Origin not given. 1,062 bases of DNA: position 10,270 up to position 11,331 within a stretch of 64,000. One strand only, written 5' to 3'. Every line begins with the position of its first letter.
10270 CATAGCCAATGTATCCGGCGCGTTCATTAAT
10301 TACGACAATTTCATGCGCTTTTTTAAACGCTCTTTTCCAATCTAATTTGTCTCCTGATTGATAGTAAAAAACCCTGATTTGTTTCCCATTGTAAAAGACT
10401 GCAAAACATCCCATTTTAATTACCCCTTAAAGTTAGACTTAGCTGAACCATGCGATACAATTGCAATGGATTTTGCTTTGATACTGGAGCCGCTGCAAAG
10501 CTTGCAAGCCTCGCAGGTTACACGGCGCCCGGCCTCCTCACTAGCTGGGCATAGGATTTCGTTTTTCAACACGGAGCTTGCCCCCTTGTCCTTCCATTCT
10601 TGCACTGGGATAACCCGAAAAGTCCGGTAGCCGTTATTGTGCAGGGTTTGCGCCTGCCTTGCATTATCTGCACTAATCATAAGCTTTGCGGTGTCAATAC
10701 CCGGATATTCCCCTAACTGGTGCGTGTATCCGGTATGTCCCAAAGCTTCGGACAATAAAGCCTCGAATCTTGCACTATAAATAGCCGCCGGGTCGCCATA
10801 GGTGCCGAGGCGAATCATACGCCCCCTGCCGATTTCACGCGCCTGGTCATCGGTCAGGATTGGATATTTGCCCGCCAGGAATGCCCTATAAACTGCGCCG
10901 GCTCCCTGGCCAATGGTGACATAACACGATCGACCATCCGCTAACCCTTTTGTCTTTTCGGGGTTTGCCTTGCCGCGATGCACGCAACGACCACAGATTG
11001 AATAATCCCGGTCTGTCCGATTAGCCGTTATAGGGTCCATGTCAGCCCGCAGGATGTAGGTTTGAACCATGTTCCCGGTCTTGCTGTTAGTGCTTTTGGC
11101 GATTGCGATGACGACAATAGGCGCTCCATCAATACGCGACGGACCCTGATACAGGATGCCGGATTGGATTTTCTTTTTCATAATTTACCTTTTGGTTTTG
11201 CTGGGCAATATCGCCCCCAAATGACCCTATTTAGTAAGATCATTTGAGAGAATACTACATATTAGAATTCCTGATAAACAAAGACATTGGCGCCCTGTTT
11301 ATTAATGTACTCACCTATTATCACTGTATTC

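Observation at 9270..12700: GC-rich convergent island: candidate anti-defence cassette array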

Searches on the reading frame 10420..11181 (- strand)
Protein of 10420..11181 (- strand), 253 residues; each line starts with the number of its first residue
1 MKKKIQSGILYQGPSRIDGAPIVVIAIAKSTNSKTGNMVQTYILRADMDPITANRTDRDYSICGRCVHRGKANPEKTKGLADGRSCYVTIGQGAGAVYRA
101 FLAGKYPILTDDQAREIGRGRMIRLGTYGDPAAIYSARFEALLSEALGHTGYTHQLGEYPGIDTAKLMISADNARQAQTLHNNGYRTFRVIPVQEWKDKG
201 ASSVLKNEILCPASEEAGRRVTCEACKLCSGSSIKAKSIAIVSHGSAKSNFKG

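Call 6: search_protein_families(library=pfam, proteins=[window:10420-11181:-], max_evalue=0.1)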
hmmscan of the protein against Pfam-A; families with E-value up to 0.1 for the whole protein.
window:10420-11181:- (253 aa): 1 family
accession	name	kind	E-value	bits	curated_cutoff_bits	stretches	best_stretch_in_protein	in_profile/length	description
PF23872.1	DUF7227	-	6.7e-06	26.3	27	1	169-249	138-215/223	Domain of unknown function (DUF7227)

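Call 7: search_protein_families(library=phrogs, proteins=[window:10420-11181:-], max_evalue=0.01)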
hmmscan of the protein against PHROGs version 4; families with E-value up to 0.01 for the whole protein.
window:10420-11181:- (253 aa): 2 families
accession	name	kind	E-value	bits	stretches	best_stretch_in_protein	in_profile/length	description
phrog_2554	-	unknown function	2e-60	206.2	1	5-252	284-520/529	-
phrog_1392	-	unknown function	0.0061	16.9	1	165-244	196-279/296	-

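Call 18: find_homologous_proteins(query=window:10420-11181:-)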
Query window:10420-11181:- (253 aa): 7368 proteins with E <= 0.001 among 8000 candidates; the best 120 are listed.
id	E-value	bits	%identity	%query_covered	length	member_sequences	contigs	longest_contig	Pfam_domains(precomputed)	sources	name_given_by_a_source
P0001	1.3e-165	567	100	100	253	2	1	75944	PF23872.2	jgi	-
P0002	5.5e-96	339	62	98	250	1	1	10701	PF23872.2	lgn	-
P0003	2.3e-94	334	60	98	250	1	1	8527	PF23872.2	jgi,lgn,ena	jgi:hypothetical protein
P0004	4.2e-93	329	58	99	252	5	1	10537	PF23872.2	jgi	jgi:hypothetical protein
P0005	1.2e-92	328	60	98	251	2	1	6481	PF23872.2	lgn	-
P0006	1.7e-92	327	59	98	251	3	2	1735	PF23872.2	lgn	-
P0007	2.0e-92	327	58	100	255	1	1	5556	-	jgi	jgi:hypothetical protein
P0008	2.1e-92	327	60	97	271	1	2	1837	PF23872.2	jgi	jgi:hypothetical protein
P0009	2.9e-92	327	60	98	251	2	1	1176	PF23872.2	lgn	-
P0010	4.1e-92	326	59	100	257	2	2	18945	PF23872.2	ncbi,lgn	-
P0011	7.1e-92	325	60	97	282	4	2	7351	PF23872.2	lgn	-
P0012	7.8e-92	325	61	98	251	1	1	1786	PF23872.2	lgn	-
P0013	8.0e-92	325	59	99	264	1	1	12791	PF23872.2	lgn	-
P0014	8.9e-92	325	61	94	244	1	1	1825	PF23872.2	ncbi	-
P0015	1.2e-91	325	56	99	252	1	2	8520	PF23872.2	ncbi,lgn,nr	ncbi:MAG: hypothetical protein EAZ74_07105 [Alphaproteobacteria bacterium]|nr:MAG: hypothetical prot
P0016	2.2e-91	324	60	98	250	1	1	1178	PF23872.2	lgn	-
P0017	2.6e-91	324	58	98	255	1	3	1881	PF23872.2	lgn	-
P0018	3.5e-91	323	59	97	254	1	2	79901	PF23872.2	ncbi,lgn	-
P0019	4.4e-91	323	58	97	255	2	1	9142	PF23872.2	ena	-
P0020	7.6e-91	322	59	97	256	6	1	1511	PF23872.2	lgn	-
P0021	8.3e-91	322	58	99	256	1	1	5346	PF23872.2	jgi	jgi:hypothetical protein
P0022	8.4e-91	322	59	98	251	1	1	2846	PF23872.2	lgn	-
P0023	8.7e-91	322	56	98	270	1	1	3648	PF23872.2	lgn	-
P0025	1.8e-90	321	56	98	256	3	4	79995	PF23872.2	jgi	jgi:hypothetical protein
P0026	1.9e-90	321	58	97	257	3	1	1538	PF23872.2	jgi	jgi:hypothetical protein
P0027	2.1e-90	321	58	99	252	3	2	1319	PF23872.2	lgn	-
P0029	2.6e-90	320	57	98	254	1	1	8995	PF23872.2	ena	-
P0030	2.6e-90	320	60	96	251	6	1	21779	PF23872.2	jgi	-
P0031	2.7e-90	320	59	94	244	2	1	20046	PF23872.2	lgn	-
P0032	3.1e-90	320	57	98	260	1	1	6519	PF23872.2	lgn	-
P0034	3.4e-90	320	57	98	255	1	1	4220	PF23872.2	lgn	-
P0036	4.2e-90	320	58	98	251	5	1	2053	PF23872.2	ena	-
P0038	4.5e-90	320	58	98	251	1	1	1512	PF23872.2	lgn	-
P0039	5.6e-90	319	59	96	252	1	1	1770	PF23872.2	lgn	-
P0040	8.1e-90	319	58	98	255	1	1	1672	PF23872.2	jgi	-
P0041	1.1e-89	318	60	97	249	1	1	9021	PF23872.2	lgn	-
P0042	1.8e-89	318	56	99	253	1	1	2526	PF23872.2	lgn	-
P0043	2.4e-89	317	59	98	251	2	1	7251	PF23872.2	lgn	-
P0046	6.5e-89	316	57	99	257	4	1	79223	PF23872.2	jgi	-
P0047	8.5e-89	315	57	98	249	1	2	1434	PF23872.2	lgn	-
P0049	9.2e-89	315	57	99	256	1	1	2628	PF23872.2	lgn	-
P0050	9.7e-89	315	56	98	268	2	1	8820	PF23872.2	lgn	-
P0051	1.0e-88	315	55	100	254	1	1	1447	PF23872.2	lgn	-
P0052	1.2e-88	315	58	97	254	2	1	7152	PF23872.2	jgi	jgi:hypothetical protein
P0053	1.4e-88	315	59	97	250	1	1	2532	PF23872.2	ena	-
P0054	1.6e-88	314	60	97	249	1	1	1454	PF23872.2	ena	-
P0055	2.2e-88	314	57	99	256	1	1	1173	PF23872.2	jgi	jgi:hypothetical protein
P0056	3.5e-88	313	61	98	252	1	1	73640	PF23872.2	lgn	-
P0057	3.9e-88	313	56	97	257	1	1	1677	PF23872.2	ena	-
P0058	3.9e-88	313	58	96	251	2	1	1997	PF23872.2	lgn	-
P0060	4.4e-88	313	57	98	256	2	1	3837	PF23872.2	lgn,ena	-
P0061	4.9e-88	313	55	98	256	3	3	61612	PF23872.2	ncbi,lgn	-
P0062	5.1e-88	313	57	97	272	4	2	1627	PF23872.2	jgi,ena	jgi:hypothetical protein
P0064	6.0e-88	313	57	97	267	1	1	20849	PF23872.2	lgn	-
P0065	6.4e-88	312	58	98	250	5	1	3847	PF23872.2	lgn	-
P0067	7.7e-88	312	56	99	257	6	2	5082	PF23872.2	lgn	-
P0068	9.9e-88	312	56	97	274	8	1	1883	PF23872.2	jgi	jgi:hypothetical protein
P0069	1.2e-87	312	57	97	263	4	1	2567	PF23872.2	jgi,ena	jgi:hypothetical protein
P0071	2.2e-87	311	56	97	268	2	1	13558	PF23872.2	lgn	-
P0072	2.5e-87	311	56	97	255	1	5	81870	PF23872.2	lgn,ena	-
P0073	4.1e-87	310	56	99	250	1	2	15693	PF23872.2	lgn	-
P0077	4.7e-87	310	57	96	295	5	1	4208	PF23872.2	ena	-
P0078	6.7e-87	309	55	99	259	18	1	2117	PF23872.2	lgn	-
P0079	6.8e-87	309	56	99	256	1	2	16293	PF23872.2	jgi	jgi:hypothetical protein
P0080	9.8e-87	309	59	97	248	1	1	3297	PF23872.2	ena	-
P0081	1.0e-86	309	57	97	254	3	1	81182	PF23872.2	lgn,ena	-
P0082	1.4e-86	308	57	99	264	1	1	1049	PF23872.2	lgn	-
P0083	1.7e-86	308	54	99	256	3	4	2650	PF23872.2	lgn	-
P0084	1.8e-86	308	57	98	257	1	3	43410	PF23872.2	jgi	jgi:hypothetical protein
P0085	2.0e-86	308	55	100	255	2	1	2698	PF23872.2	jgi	jgi:hypothetical protein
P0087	2.2e-86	307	58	98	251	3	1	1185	PF23872.2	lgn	-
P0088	2.6e-86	307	55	99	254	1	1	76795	PF23872.2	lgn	-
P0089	3.7e-86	307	55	99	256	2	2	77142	PF23872.2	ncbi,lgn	-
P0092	4.9e-86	306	56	97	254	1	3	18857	PF23872.2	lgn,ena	-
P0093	5.4e-86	306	57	98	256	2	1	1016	PF23872.2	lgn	-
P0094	5.9e-86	306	54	99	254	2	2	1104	PF23872.2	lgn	-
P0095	6.9e-86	306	56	99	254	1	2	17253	PF23872.2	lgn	-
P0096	7.8e-86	306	60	96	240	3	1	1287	PF23872.2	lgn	-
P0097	8.0e-86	306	53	99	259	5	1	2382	PF23872.2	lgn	-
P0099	1.1e-85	305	60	96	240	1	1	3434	PF23872.2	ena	-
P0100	1.2e-85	305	55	98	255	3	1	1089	PF23872.2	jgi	jgi:hypothetical protein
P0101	1.2e-85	305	55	99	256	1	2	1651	PF23872.2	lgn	-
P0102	1.3e-85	305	57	97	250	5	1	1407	PF23872.2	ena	-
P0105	1.6e-85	305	57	97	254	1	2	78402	PF23872.2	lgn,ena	-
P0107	2.1e-85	304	54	99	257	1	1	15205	PF23872.2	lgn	-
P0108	2.2e-85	304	57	97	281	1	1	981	PF23872.2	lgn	-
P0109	2.2e-85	304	53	99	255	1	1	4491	PF23872.2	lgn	-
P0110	2.3e-85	304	57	97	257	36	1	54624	PF23872.2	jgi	-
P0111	2.4e-85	304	55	99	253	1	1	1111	PF23872.2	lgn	-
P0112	2.5e-85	304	57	97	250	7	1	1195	PF23872.2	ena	-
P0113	2.8e-85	304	53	99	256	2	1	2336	PF23872.2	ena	-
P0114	2.9e-85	304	55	99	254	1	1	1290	PF23872.2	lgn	-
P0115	3.5e-85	304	57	99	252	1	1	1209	PF23872.2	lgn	-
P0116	3.5e-85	304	57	98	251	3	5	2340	PF23872.2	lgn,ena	-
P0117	3.8e-85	303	59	96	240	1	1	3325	PF23872.2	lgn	-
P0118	4.0e-85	303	56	97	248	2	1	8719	PF23872.2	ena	-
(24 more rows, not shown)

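Call 19: find_related_loci(query=window:10420-11181:-, collection=viral_contigs, flank=6000)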
Query window:10420-11181:- (253 aa) in viral_contigs; peptide patterns used: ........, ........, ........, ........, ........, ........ (x = any residue, [..] = any of these).
40 stretches matched a pattern; 38 encode a relative of the query (tblastn E <= 1e-3); 38 distinct loci.
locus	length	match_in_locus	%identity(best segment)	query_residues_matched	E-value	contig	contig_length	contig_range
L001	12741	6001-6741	57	9-253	6e-91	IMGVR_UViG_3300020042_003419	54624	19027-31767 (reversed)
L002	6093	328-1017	54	3-244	2e-74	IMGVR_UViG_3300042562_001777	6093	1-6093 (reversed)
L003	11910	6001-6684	53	5-244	5e-73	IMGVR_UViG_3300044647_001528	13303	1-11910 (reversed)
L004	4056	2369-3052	53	5-244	4e-73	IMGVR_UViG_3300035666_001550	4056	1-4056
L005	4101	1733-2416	53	5-244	4e-73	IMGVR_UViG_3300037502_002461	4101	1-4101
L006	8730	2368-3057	53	3-244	1e-72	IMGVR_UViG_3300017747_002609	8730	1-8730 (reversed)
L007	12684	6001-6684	54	5-244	3e-72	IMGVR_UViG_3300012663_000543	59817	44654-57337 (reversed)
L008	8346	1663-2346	54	5-244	1e-71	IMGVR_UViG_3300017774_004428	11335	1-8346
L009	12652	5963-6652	51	3-244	8e-72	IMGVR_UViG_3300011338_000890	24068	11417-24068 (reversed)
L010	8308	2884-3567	54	5-244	1e-71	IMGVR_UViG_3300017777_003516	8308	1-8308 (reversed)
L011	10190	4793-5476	54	5-244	1e-71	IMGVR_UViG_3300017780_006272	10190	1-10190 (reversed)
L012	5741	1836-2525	52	3-244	3e-71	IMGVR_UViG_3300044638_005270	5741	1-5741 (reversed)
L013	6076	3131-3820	53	3-244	3e-71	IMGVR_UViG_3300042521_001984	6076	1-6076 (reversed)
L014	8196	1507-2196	52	3-244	6e-71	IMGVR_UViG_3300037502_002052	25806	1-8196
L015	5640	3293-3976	51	5-244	1e-70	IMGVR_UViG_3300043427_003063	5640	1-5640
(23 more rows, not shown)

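Call 21: find_encoding_contigs(protein=window:10420-11181:-, flank=10000, max_places=4)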
Protein window:10420-11181:- (253 aa): no gene with exactly this product is on record in the collection.

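Call 22: find_encoding_contigs(protein=P0056, flank=10000, max_places=3)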
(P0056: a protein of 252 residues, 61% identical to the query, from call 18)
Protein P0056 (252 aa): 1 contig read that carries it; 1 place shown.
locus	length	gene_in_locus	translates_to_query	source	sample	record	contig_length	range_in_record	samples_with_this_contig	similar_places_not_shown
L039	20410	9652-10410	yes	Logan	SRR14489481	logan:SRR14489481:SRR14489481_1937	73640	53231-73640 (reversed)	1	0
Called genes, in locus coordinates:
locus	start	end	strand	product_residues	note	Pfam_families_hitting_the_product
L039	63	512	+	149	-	-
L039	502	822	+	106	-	-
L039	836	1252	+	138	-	-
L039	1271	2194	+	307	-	PF01467:CTP_transf_like, PF00293:NUDIX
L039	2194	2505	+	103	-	-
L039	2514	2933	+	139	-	PF09424:YqeY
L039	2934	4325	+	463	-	PF18127:NAMPT_N, PF04095:NAPRTase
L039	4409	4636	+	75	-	-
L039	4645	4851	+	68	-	-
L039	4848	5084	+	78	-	-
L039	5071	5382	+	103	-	-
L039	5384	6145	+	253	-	PF01513:NAD_kinase, PF20143:NAD_kinase_C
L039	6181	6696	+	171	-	-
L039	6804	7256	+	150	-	-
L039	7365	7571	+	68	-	-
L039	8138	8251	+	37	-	-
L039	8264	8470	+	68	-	-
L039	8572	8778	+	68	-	-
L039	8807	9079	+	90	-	-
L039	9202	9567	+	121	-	-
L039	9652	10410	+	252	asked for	PF23872:DUF7227 (weak)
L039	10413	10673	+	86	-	-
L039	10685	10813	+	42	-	-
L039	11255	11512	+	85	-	-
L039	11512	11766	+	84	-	-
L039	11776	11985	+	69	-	-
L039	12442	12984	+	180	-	-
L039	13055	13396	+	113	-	PF23790:Kyano_Gp96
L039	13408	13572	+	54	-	-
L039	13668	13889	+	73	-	-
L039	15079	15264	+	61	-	-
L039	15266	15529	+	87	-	-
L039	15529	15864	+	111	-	PF14216:DUF4326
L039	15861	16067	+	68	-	-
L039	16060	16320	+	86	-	PF04448:DUF551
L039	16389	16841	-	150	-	-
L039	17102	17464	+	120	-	PF13730:HTH_36 (weak)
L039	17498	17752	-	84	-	-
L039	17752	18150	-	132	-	-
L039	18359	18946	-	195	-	-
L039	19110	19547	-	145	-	-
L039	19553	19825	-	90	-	-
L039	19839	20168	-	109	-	-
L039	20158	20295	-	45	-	-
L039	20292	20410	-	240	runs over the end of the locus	PF00149:Metallophos, PF12850:Metallophos_2 (faint)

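Call 23: find_encoding_contigs(protein=P0018, flank=10000, max_places=3)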
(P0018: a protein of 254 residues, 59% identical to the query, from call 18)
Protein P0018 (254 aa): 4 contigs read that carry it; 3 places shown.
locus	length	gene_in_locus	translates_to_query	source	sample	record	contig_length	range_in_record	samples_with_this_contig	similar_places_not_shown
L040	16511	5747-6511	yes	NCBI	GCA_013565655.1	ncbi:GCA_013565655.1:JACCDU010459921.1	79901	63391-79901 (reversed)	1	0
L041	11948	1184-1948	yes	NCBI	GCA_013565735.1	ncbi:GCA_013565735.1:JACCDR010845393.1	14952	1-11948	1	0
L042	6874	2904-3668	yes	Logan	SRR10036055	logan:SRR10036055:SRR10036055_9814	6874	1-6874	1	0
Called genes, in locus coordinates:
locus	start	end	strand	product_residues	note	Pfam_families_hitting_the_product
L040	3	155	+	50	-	?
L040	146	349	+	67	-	-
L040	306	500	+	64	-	-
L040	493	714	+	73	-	-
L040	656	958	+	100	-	-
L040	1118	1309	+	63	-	-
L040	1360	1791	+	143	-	-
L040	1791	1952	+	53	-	-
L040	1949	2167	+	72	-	-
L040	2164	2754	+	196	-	PF25680:Mom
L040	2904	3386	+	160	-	-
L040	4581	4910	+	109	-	-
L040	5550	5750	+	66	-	-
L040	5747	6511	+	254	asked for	PF23872:DUF7227 (weak)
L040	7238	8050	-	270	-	PF00574:CLP_protease, PF25145:NfeD1b_N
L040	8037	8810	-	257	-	PF02562:PhoH, PF13245:AAA_19 (weak), PF13604:AAA_30 (weak)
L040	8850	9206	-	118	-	-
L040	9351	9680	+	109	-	PF22182:DUF6945 (weak)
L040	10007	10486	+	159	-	-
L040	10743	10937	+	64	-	-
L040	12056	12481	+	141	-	-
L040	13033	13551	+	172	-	-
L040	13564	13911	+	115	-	PF18932:DUF5681 (weak)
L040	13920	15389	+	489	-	PF02562:PhoH (faint), PF03237:Terminase_6N, PF04466:Terminase_3, PF17289:Terminase_6C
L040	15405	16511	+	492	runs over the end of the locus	PF06074:Portal_Mu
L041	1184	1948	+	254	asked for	PF23872:DUF7227 (weak)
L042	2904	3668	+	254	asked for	PF23872:DUF7227 (weak)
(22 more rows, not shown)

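Call 29: search_solved_structures(query=A1, max_evalue=10, show_alignments=2)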
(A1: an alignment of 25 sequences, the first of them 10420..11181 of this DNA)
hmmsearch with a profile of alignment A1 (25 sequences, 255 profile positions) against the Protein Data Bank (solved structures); distinct sequences matched with E-value up to 10: 0.

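Call 37: predict_structure(alignment_id=A1)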
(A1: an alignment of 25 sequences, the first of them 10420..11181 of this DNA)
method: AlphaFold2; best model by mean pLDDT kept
length: 253 residues; sequences in the alignment: 25
mean_pLDDT: 86.7   pTM: 0.85
mean pLDDT of the five models: 86.7, 86.1, 86.1, 85.4, 83.8
residues with pLDDT >= 90: 143; 70-90: 83; 50-70: 18; < 50: 9
segments of 3 or more residues with pLDDT < 50: 246-253
pLDDT, mean of each block of 10 residues (from residue 1): 76 95 92 74 97 95 92 90 83 88 96 93 91 89 90 85 84 93 91 91 94 87 80 75 60 36
secondary structure, 60 per line:
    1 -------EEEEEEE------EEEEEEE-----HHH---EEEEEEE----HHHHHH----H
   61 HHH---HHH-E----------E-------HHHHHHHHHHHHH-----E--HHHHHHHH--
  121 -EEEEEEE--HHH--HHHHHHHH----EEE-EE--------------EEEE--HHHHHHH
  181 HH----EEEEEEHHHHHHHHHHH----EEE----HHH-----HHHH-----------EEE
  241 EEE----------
elements in order: E8-14 E21-27 E39-45 H50-55 H60-63 H90-102 H111-118 E122-128 H136-143 E148-150 E168-171 H174-182 E187-192 H193-203 E208-210 H223-226 E238-243

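Call 40: search_protein_families(library=ncbifam, proteins=[window:10420-11181:-], max_evalue=0.1)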
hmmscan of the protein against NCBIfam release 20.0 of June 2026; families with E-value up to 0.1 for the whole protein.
window:10420-11181:- (253 aa): 0 families

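Call 41: search_protein_families(library=padloc, proteins=[window:10420-11181:-], max_evalue=0.1)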
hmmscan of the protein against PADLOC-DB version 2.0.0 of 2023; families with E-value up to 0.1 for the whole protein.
window:10420-11181:- (253 aa): 0 families

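Call 52: search_dna_similar(query=window:10420-11181:-, collection=phages, mode=protein, max_rows=30, max_evalue=0.001)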
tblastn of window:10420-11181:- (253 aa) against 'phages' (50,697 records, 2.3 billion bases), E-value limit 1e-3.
Records with a match: 152; places in all: 152; records where one place covers at least 80% of the query: 151.
Best place of each record, by identity: 60-80% 1; <60% 151.
By first word of the organism name: Mycobacterium 65; Klebsiella 29; Gordonia 28; Microcystis 8; Roseobacter 4; Ruegeria 2; Proteus 2; Raoultella 2; Phaeobacter 1; Bacteriophage 1; and 10 more.
By host as written in the record: Mycobacterium smegmatis mc2 155 54; Gordonia terrae 3612 24; Klebsiella pneumoniae 12; - 7; Klebsiella pneumoniae K23 7; Microcystis aeruginosa FACHB524 4; Ruegeria pomeroyi DSS-3 3; Mycobacterium smegmatis mc#155 3; and 28 more.
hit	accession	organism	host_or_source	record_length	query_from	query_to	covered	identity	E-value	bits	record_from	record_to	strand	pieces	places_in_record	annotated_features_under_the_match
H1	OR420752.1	Roseobacter phage CRP-403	Paracoccaceae bacterium strain FZCC0037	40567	6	251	97%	53.4%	8e-60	209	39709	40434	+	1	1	hypothetical protein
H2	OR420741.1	Roseobacter phage CRP-118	Paracoccaceae bacterium strain FZCC0023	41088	6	251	97%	53.0%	1e-59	208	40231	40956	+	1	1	hypothetical protein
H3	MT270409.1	Phaeobacter phage MD18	Phaeobacter inhibens DSM 17395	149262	9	252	96%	43.7%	8e-49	177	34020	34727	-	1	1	hypothetical protein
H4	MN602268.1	Bacteriophage DSS3_MAL1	-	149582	9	252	96%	43.3%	4e-48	175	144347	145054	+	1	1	hypothetical protein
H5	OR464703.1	Mycobacterium phage jiawei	Mycolicibacterium smegmatis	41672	9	251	96%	42.9%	1e-50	182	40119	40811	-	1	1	hypothetical protein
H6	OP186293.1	Rhodobacter phage RcXuper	Rhodobacter capsulatus YW1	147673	9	247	94%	42.8%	4e-46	170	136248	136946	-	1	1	hypothetical protein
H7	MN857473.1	Caulobacter phage S2B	Caulobacter vibrioides CB15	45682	9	251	96%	41.9%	7e-45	166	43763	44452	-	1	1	S2B_gp064c: hypothetical protein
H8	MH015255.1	Ruegeria phage vB_RpoS-V10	Ruegeria pomeroyi DSS-3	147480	9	247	94%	42.4%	7e-43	160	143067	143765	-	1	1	hypothetical protein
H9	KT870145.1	Roseobacter phage DSS3P8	Ruegeria pomeroyi DSS-3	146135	9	247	94%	42.4%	1e-42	159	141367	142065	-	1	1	hypothetical protein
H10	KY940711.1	Bradyrhizobium phage BDU-MI-1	Bradyrhizobium diazoefficiens USDA110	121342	2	252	99%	40.1%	3e-47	173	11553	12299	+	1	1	hypothetical protein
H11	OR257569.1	Ruegeria phage RpAliso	Ruegeria pomeroyi DSS-3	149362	9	231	88%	44.2%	5e-49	178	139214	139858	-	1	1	hypothetical protein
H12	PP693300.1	Yersinia phage vB_YenM_P778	Yersinia enterocolitica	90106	9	251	96%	38.6%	1e-38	148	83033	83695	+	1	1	hypothetical protein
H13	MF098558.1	Pseudoalteromonas phage KB12-38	Pseudoalteromonas sp. KB12-38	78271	5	252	98%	37.5%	1e-33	133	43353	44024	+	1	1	none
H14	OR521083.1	Mycobacterium phage Diminimus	Mycobacterium smegmatis mc#155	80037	2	251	99%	36.9%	2e-30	124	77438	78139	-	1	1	156: hypothetical protein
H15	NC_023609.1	Mycobacterium phage RhynO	Mycobacterium smegmatis mc2 155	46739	9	251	96%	37.7%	1e-40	154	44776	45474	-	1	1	74: hypothetical protein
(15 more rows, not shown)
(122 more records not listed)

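Call 53: search_protein_families(library=pfam, proteins=[L039:9202-9567:+, L039:10413-10673:+], max_evalue=0.1)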
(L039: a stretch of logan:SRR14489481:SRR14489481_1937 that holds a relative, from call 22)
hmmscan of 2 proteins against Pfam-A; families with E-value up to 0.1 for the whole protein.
L039:9202-9567:+ (121 aa): 1 family
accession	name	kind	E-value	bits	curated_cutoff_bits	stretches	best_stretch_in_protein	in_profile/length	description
PF23907.1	DUF7249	-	0.07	14.6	27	1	26-97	4-77/93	Family of unknown function (DUF7249)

L039:10413-10673:+ (86 aa): 0 families
